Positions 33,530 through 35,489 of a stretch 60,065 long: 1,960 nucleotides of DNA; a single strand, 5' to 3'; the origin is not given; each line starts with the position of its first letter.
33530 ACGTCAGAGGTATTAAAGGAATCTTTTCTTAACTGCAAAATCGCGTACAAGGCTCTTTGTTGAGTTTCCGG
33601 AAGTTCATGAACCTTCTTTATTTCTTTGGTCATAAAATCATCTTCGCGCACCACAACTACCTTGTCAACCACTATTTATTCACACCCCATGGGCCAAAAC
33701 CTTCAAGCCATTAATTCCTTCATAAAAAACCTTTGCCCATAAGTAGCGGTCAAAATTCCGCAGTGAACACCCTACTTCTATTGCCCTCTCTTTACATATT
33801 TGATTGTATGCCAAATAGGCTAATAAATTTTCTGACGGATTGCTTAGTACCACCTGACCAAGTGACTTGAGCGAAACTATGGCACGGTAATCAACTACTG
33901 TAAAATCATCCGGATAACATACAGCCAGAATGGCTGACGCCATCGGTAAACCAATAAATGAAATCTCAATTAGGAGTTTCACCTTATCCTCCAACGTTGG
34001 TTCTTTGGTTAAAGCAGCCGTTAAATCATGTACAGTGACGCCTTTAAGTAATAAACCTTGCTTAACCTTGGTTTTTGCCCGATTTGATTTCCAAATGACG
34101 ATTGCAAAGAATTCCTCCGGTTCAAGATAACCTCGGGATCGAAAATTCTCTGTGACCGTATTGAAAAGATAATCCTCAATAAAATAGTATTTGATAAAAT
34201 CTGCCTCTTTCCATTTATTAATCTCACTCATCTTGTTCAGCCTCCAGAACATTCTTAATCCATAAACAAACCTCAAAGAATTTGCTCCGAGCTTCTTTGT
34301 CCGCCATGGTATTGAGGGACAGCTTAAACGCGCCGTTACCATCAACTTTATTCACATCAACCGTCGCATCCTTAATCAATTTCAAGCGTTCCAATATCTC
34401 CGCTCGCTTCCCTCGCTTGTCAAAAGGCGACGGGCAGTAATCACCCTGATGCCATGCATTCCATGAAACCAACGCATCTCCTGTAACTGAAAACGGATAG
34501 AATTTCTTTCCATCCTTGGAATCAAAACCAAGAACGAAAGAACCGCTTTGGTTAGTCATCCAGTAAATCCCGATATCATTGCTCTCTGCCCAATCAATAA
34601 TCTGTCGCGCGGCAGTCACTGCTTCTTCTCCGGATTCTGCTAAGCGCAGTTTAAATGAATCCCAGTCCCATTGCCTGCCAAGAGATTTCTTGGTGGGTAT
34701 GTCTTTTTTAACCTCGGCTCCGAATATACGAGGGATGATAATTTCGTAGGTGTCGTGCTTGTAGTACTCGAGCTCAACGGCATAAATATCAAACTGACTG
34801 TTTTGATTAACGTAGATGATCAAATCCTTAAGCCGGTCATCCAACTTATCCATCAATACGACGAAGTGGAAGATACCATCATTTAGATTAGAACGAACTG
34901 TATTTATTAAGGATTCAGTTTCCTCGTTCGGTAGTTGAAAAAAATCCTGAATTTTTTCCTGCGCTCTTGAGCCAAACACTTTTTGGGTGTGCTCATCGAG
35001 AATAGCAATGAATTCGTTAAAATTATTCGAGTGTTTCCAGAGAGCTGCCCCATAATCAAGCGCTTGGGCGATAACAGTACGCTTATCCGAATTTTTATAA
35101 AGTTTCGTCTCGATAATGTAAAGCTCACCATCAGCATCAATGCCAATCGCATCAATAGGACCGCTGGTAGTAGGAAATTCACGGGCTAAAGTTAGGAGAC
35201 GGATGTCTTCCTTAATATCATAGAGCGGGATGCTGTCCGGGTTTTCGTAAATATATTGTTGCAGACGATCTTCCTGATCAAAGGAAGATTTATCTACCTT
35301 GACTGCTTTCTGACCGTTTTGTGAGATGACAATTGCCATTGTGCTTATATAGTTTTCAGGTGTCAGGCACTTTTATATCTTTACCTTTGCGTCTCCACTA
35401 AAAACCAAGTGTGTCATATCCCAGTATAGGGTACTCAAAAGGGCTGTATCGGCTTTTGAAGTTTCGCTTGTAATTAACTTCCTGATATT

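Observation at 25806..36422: Twelve co-directional, tightly packed genes: a type III R-M system embedded in an uncharacterised candidate defence operon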

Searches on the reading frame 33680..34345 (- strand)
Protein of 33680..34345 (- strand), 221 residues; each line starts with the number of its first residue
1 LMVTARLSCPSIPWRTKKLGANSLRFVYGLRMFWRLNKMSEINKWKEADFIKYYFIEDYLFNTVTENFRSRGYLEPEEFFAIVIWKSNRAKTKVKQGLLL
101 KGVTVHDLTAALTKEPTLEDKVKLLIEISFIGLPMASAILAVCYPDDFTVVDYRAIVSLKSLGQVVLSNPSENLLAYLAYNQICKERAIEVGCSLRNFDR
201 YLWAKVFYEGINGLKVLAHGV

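Call 9: search_protein_families(library=pfam, max_evalue=0.1, proteins=[window:33680-34345:-])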
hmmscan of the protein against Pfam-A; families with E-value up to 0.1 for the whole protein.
window:33680-34345:- (221 aa): 0 families

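Call 10: search_protein_families(library=padloc, max_evalue=0.1, proteins=[window:33680-34345:-])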
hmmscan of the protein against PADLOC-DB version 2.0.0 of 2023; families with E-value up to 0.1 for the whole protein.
window:33680-34345:- (221 aa): 0 families

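Call 13: search_protein_families(library=ncbifam, max_evalue=0.01, proteins=[window:33680-34345:-])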
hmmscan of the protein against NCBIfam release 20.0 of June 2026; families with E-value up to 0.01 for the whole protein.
window:33680-34345:- (221 aa): 1 family
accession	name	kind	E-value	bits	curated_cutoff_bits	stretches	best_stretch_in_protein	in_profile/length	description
NF002305.0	PRK01229.1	equivalog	0.0074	15.7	183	0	106-205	103-203/210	N-glycosylase/DNA lyase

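Call 14: search_protein_families(library=phrogs, max_evalue=0.01, proteins=[window:33680-34345:-])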
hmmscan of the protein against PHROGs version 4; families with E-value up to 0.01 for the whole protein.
window:33680-34345:- (221 aa): 1 family
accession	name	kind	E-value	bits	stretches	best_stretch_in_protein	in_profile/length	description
phrog_24538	-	unknown function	4.8e-09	37.2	1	120-178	5-68/109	-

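Call 54: find_homologous_proteins(query=window:33680-34231:-, max_evalue=0.001)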
Query window:33680-34231:- (183 aa): 325 proteins with E <= 0.001 among 441 candidates; the best 120 are listed.
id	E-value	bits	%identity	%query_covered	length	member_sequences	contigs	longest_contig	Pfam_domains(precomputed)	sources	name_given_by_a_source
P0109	8.4e-116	402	99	100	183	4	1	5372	-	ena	-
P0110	2.5e-67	244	98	64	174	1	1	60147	-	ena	-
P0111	7.3e-58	213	56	94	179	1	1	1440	-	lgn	-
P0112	1.2e-57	212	55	96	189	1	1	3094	-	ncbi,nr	ncbi:MAG: hypothetical protein KY053_02180 [Candidatus Liptonbacteria bacterium]|nr:hypothetical pro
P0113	1.3e-57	212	56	94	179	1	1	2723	-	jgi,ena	-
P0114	3.7e-57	211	55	94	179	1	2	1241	-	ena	-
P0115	1.2e-56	209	56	94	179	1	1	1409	-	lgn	-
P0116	2.4e-56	208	55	94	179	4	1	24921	-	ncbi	-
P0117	3.1e-56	208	55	95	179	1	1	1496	-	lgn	-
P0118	4.3e-56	207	57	92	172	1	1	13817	-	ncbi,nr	ncbi:MAG: hypothetical protein HYW80_01440, partial [Parcubacteria group bacterium]|nr:hypothetical 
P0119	5.7e-56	207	54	95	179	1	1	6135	-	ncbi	-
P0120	9.4e-56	206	56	94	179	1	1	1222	-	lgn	-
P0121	1.0e-55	206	55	94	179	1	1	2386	-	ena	-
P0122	1.0e-55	206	56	94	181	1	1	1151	-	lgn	-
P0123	2.0e-55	205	54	94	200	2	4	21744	-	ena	-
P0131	1.3e-54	203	53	95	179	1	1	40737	-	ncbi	-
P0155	3.9e-49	185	55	92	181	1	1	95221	-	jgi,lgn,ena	-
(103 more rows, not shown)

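Call 55: find_encoding_contigs(protein=P0155, flank=6000, max_places=2)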
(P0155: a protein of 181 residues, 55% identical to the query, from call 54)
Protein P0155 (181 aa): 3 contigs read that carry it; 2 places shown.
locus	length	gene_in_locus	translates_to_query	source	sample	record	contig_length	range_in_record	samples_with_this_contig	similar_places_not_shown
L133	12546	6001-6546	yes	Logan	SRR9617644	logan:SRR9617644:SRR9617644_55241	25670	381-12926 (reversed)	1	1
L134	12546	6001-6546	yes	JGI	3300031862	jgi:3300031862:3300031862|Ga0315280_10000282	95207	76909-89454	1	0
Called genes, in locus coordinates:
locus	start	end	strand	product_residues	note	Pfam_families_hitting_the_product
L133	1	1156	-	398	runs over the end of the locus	PF00069:Pkinase, PF07714:PK_Tyr_Ser-Thr, PF03109:ABC1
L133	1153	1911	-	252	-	PF13672:PP2C_2, PF00481:PP2C (weak)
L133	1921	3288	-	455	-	PF01523:PmbA_TldD_1st, PF19290:PmbA_TldD_2nd, PF19289:PmbA_TldD_3rd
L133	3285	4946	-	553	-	PF02463:SMC_N, PF13175:AAA_15, PF13476:AAA_23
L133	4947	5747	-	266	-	PF01513:NAD_kinase, PF20143:NAD_kinase_C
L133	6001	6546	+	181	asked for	-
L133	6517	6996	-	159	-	-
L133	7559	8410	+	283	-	PF13623:SurA_N_2 (weak), PF13624:SurA_N_3, PF13145:Rotamase_2, PF13616:Rotamase_3, PF00639:Rotamase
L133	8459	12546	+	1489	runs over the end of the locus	?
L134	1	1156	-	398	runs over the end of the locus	PF00069:Pkinase, PF07714:PK_Tyr_Ser-Thr, PF03109:ABC1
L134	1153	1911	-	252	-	PF13672:PP2C_2, PF00481:PP2C (weak)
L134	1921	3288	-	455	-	PF01523:PmbA_TldD_1st, PF19290:PmbA_TldD_2nd, PF19289:PmbA_TldD_3rd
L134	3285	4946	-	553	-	PF02463:SMC_N, PF13175:AAA_15, PF13476:AAA_23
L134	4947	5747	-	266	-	PF01513:NAD_kinase, PF20143:NAD_kinase_C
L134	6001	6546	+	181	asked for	-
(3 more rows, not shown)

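Call 56: find_encoding_contigs(protein=P0131, flank=6000, max_places=2)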
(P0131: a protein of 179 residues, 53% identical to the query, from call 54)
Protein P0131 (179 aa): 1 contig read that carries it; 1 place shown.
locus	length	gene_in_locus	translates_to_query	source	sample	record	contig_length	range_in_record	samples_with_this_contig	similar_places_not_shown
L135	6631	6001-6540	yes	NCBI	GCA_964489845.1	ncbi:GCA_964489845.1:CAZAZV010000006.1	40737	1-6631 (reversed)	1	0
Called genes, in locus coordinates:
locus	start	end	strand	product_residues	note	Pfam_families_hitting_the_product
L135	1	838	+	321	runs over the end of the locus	PF01026:TatD_DNase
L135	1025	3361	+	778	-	PF00133:tRNA-synt_1, PF09334:tRNA-synt_1g, PF13603:tRNA-synt_1_2, PF00133:tRNA-synt_1, PF09334:tRNA-synt_1g, PF08264:Anticodon_1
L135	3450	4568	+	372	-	PF13784:Fic_N, PF02661:Fic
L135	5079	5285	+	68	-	PF13560:HTH_31, PF12844:HTH_19, PF01381:HTH_3, PF13443:HTH_26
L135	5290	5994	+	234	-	PF18780:HNH_repeat, PF01844:HNH, PF14279:HNH_5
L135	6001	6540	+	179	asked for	-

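Call 109: search_solved_structures(query=window:33680-34231:-, max_evalue=1)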
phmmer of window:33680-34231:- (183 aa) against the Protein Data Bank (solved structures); distinct sequences matched with E-value up to 1: 4.
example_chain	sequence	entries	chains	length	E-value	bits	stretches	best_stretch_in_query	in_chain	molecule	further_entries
9o02_A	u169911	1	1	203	0.51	13.2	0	84-168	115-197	8-oxoguanine DNA glycosylase/AP lyase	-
9o00_A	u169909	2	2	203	0.51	13.2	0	84-168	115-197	8-oxoguanine DNA glycosylase/AP lyase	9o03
3fhg_A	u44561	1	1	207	0.53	13.2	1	86-167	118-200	N-glycosylase/DNA lyase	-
2if2_A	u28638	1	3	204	0.81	12.5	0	133-167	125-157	Dephospho-CoA kinase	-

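Call 111: search_solved_structures(query=A6, max_evalue=1, show_alignments=1)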
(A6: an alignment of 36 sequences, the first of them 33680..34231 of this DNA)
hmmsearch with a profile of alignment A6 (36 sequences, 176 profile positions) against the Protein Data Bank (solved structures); distinct sequences matched with E-value up to 1: 8.
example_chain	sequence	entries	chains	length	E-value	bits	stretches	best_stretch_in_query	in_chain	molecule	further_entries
9o02_A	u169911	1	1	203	0.00014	24.8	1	65-162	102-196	8-oxoguanine DNA glycosylase/AP lyase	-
9o00_A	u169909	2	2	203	0.00037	23.4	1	65-162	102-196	8-oxoguanine DNA glycosylase/AP lyase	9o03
3fhg_A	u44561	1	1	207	0.00079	22.3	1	54-163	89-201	N-glycosylase/DNA lyase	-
3knt_A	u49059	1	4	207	0.0039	20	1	60-160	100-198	N-glycosylase/DNA lyase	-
9o01_A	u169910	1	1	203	0.0042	19.9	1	65-162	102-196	8-oxoguanine DNA glycosylase/AP lyase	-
3fhf_A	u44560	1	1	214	0.0065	19.3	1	60-160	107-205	N-glycosylase/DNA lyase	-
1hv8_A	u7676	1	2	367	0.33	13.7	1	23-97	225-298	PUTATIVE ATP-DEPENDENT RNA HELICASE MJ0669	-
9w3g_G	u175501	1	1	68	0.71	12.7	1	140-171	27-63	Phage protein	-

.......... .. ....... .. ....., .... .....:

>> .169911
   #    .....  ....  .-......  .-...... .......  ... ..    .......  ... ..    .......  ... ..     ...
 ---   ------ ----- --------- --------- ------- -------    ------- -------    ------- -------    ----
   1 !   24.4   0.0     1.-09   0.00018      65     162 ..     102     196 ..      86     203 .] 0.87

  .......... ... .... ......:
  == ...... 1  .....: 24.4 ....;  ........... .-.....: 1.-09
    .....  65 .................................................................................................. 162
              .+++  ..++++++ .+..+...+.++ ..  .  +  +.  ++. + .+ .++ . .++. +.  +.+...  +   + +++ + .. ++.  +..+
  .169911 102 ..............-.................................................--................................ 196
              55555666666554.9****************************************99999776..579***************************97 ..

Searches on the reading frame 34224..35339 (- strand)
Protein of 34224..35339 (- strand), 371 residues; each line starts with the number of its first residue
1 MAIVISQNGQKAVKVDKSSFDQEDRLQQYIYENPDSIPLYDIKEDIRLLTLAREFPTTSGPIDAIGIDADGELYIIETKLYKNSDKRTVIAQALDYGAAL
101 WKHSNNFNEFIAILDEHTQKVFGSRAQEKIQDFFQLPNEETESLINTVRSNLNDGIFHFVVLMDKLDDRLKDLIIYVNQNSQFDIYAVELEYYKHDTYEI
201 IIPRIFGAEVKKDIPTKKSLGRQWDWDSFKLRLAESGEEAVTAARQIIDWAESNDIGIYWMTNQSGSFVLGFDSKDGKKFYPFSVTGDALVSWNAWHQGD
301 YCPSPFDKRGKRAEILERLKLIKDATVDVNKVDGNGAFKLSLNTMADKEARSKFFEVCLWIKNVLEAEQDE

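Call 9: search_protein_families(library=pfam, max_evalue=0.1, proteins=[window:34224-35339:-])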
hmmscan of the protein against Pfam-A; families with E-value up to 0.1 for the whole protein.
window:34224-35339:- (371 aa): 1 family
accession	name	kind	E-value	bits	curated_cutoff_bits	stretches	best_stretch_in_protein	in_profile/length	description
PF01939.22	NucS_C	-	0.0087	16.5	24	1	50-81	22-53/124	Endonuclease NucS C-terminal domain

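Call 10: search_protein_families(library=padloc, max_evalue=0.1, proteins=[window:34224-35339:-])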
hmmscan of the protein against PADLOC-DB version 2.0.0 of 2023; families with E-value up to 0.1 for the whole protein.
window:34224-35339:- (371 aa): 10 families
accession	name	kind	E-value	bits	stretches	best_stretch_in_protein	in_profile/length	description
PDLC04916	PDC-S11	-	3.9e-18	63.6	1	8-216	10-193/358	-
PDLC04915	PDC-S11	-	4.7e-12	43.8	1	13-201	12-188/379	-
PDLC04913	PDC-S11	-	1.8e-09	35.1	1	14-147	18-143/375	-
PDLC04946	PDC-S18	-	7.9e-09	33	1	8-111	27-122/365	-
PDLC04944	PDC-S18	-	1e-08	32.9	1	1-105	1-95/307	-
PDLC04910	PDC-S11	-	3.1e-06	24.7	1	62-202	61-189/359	-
PDLC04909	PDC-S11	-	5.3e-05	21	1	50-196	47-184/347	-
PDLC04945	PDC-S18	-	0.00016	19.1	1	7-107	6-96/302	-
PDLC04824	PDC-S02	-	0.0027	15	1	15-96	174-256/308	-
PDLC02083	Cas4_II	-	0.014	13.8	1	58-130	73-144/186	-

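Call 13: search_protein_families(library=ncbifam, max_evalue=0.01, proteins=[window:34224-35339:-])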
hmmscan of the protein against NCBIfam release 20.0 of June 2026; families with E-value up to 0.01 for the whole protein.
window:34224-35339:- (371 aa): 1 family
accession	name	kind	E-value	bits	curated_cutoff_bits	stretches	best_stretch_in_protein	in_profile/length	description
NF003270.0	PRK04247.1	equivalog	3.2e-05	23.1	216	1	20-83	127-183/250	endonuclease NucS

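Call 14: search_protein_families(library=phrogs, max_evalue=0.01, proteins=[window:34224-35339:-])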
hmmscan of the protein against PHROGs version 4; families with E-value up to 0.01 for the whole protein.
window:34224-35339:- (371 aa): 0 families

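Call 61: search_solved_structures(query=window:34224-35339:-, max_evalue=1)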
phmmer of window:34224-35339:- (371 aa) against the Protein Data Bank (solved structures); distinct sequences matched with E-value up to 1: 4.
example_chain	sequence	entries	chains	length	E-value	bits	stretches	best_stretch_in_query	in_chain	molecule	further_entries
1n0r_A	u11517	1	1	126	0.33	13.2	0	315-342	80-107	4 ankyrin repeats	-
2vld_A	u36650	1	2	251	0.62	12.3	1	44-87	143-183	Endonuclease NucS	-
7dz9_D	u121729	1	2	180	0.85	11.9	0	80-165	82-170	MbnC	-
3mx9_A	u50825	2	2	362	0.86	11.9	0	337-364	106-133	Protein scV3V2(G19S) | scV3V2(G19S)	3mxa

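Call 84: find_related_loci(query=window:34224-35339:-, collection=viral_contigs, flank=6000)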
Query window:34224-35339:- (371 aa) in viral_contigs; peptide patterns used: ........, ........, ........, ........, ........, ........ (x = any residue, [..] = any of these).
19 stretches matched a pattern; 2 encode a relative of the query (tblastn E <= 1e-3); 2 distinct loci.
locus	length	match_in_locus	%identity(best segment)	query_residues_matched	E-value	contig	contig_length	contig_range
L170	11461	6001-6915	56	1-304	5e-106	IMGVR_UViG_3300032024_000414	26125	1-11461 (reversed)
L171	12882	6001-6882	58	1-294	4e-106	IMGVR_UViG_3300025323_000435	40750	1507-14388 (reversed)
